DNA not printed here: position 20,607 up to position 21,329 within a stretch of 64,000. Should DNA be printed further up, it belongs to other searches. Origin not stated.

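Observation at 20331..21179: Two abutting perfect 21-bp tandem arrays upstream of the M20 peptidase gene, open as heptad-repeat ORFs in several frames on both strands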

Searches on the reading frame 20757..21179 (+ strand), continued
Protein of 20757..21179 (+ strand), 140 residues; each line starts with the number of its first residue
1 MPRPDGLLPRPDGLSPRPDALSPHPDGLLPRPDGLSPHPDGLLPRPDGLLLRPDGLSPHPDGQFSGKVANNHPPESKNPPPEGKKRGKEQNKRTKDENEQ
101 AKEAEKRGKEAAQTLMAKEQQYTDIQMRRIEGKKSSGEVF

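Call 60: search_protein_families(library=padloc, max_evalue=0.001, proteins=[L101:6400-7221:+, L099:7572-8270:+, L099:8221-9780:+, L099:9896-10843:+, L088:6469-8322:+, window:20757-21179:+])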
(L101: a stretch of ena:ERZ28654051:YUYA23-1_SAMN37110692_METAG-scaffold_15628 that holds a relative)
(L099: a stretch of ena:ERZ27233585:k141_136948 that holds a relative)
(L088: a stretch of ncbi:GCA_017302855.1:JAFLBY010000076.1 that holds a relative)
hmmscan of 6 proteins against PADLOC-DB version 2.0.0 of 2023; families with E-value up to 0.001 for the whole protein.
L101:6400-7221:+ (274 aa): 10 families
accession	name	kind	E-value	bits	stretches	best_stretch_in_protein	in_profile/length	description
PDLC04796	PDC-S02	-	1.5e-27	94.5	1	115-269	204-356/390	-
PDLC04806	PDC-S02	-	1.9e-27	94.4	1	134-271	161-301/324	-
PDLC03657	mREase_IV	-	3.3e-19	67.4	2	120-268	138-289/317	Type IV methyl-directed restriction enzyme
PDLC04819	PDC-S02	-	8.8e-14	49.5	1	115-268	154-304/334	-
PDLC04815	PDC-S02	-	1.4e-08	32.4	1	109-252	154-301/346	-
PDLC03663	mREase_IV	-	1.2e-07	28.8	1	152-268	408-521/544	Type IV methyl-directed restriction enzyme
PDLC03852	LmuA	-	4.8e-07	28.1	1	153-220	15-84/336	-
PDLC00631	ZorD1|ZorD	-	1.4e-06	24.4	1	122-271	914-1061/1071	"SWI2/SNF2 helicase, Mrr-like nuclease"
PDLC03206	mREase_II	-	1.2e-05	22.1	1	163-272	284-398/434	Type II methyl-directed restriction enzyme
PDLC03203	mREase_II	-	0.0006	17.1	1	154-264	250-365/393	Type II methyl-directed restriction enzyme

L099:7572-8270:+ (232 aa): 0 families

L099:8221-9780:+ (519 aa): 11 families
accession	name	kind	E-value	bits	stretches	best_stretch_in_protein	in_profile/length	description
PDLC03630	REase_MTase_IIG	-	5.4e-32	108.6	1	109-439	590-957/1100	Type IIG restriction enzyme-methyltransferase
PDLC03580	REase_II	-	8.3e-24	81.5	1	108-442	600-968/1112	Type II restriction enzyme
PDLC03335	MTase_II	-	2.2e-13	47.8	1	10-406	67-471/607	Type II methyltransferase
PDLC03248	MTase_II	-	2.2e-09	34.6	1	18-250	6-198/521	Type II methyltransferase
PDLC03310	MTase_II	-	1.9e-08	31.5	1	325-491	292-453/475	Type II methyltransferase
PDLC04134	mad2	-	6.1e-08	29.9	1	22-147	271-378/492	mads_2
PDLC03267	MTase_II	-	2.1e-07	28.3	1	17-158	10-140/539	Type II methyltransferase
PDLC03356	MTase_II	-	2.7e-07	27.8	1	48-152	135-228/545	Type II methyltransferase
PDLC03226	MTase_II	-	7.9e-07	26.1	0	339-409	355-428/579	Type II methyltransferase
PDLC03313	MTase_II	-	0.00019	18.1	0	349-406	360-415/563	Type II methyltransferase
PDLC03719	oMTase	-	0.00051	17.1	1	47-146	50-131/387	orphan methyltransferase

L099:9896-10843:+ (315 aa): 2 families
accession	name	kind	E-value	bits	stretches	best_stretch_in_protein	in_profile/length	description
PDLC05022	PDC-S45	-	3.9e-15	53.6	1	5-268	18-282/293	-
PDLC03855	LmuA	-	1.4e-07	29.2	1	38-199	19-159/425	-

L088:6469-8322:+ (617 aa): 98 families (the best 25 are shown)
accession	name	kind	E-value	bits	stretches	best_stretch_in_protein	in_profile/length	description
PDLC00077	GajA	-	1e-222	739.1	1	1-616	1-614/616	AAA ATPase domain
PDLC00069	GajA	-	9.9e-97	323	1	1-523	1-532/687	AAA ATPase domain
PDLC00070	GajA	-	1.8e-87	292.4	1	1-613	1-588/596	AAA ATPase domain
PDLC00091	GajA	-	7e-78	261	1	1-616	1-619/627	AAA ATPase domain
PDLC00096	GajA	-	1e-73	247.1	1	1-548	1-517/630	AAA ATPase domain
PDLC00071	GajA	-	1.4e-65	220.2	1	1-612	1-577/588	AAA ATPase domain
PDLC00092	GajA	-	3.5e-63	212.1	1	1-532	1-517/604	AAA ATPase domain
PDLC00065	GajA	-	7.1e-63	211.4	2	1-557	1-560/670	AAA ATPase domain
PDLC00099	GajA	-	6.3e-60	201.8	1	1-534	1-508/626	AAA ATPase domain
PDLC00080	GajA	-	6.3e-60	201.6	1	1-542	1-513/622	AAA ATPase domain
PDLC00073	GajA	-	1.5e-57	193.8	2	145-613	103-583/589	AAA ATPase domain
PDLC00083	GajA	-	1.4e-56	190.2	1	1-492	1-474/639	AAA ATPase domain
PDLC00078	GajA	-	2.4e-56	189.6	1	1-536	1-520/580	AAA ATPase domain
PDLC00064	GajA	-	2e-53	180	1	190-535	2-337/464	AAA ATPase domain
PDLC00063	GajA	-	9.4e-51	171.2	1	1-616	1-659/679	AAA ATPase domain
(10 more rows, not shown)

window:20757-21179:+ (140 aa): 0 families

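Call 82: predict_structure(alignment_id=A2)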
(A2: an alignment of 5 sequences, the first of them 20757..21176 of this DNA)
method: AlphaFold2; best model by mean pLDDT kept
length: 140 residues; sequences in the alignment: 5
mean_pLDDT: 60.9   pTM: 0.25
mean pLDDT of the five models: 60.9, 60.5, 59.4, 53.6, 53.3
residues with pLDDT >= 90: 4; 70-90: 28; 50-70: 80; < 50: 28
segments of 3 or more residues with pLDDT < 50: none
pLDDT, mean of each block of 10 residues (from residue 1): 52 51 50 52 54 51 56 59 58 59 82 89 85 56
secondary structure, 60 per line:
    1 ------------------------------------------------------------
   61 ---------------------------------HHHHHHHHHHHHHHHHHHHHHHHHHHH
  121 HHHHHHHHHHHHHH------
elements in order: H94-134
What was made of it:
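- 20757..21179 (+): ORF of 140 aa: M-(PRPDGLx)9-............-PPE...-K/E tail. Gene callers predict it on 17 contigs. It is probably a by-product of the repeats, or at most a fast-evolving disordered protein. AlphaFold2 pLDDT 61, with only one helix at 94-134 (call 82).
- AlphaFold2 predicts a confident helix at residues 94-134, pLDDT 82-89 (call 82).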
